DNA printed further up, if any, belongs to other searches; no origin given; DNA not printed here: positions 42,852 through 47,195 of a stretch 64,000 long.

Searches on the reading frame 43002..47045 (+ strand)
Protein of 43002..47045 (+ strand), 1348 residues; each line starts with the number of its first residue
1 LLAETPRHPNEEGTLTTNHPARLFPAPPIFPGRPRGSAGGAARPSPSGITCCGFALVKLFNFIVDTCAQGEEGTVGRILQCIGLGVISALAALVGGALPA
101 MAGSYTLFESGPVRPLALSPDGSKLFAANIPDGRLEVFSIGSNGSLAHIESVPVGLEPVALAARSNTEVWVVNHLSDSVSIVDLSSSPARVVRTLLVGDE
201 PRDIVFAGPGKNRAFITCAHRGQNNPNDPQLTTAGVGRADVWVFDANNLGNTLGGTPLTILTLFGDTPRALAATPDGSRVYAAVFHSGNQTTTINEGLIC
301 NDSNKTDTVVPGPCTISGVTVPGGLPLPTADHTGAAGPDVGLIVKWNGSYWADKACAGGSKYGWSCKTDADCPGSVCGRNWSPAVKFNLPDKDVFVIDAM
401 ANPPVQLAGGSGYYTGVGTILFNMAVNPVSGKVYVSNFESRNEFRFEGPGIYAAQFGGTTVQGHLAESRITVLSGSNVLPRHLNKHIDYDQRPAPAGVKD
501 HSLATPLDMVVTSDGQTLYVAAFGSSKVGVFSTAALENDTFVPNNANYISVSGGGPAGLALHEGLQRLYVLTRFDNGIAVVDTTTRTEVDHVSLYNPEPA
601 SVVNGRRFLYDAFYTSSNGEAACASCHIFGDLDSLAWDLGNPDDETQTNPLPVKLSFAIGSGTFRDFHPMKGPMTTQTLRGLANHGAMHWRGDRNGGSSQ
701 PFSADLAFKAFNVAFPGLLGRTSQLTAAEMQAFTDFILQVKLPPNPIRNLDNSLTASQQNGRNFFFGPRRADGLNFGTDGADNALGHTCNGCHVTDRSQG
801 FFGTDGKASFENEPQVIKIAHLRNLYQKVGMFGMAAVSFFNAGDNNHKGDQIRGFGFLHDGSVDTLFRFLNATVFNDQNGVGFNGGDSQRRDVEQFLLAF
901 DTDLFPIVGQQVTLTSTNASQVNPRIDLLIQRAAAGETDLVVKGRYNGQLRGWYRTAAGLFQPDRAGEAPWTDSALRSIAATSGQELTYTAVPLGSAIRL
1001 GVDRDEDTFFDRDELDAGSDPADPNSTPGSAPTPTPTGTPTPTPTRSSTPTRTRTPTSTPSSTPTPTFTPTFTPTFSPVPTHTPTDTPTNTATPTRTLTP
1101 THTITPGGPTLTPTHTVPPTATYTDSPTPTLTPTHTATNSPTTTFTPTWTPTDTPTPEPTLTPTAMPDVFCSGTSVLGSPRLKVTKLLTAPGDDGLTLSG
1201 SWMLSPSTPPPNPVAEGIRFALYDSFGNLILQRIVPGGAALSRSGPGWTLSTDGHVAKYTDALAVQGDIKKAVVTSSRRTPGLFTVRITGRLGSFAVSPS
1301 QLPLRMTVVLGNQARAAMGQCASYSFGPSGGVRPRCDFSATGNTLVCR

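Call 54: search_protein_families(library=pfam, proteins=[window:43002-47045:+], max_evalue=0.00001)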
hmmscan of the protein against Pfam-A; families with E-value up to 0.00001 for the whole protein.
window:43002-47045:+ (1348 aa): 1 family
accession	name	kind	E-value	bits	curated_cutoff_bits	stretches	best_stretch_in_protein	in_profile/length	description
PF10282.15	Lactonase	-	4.4e-09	36.5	21.7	0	111-282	37-207/344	Lactonase, 7-bladed beta-propeller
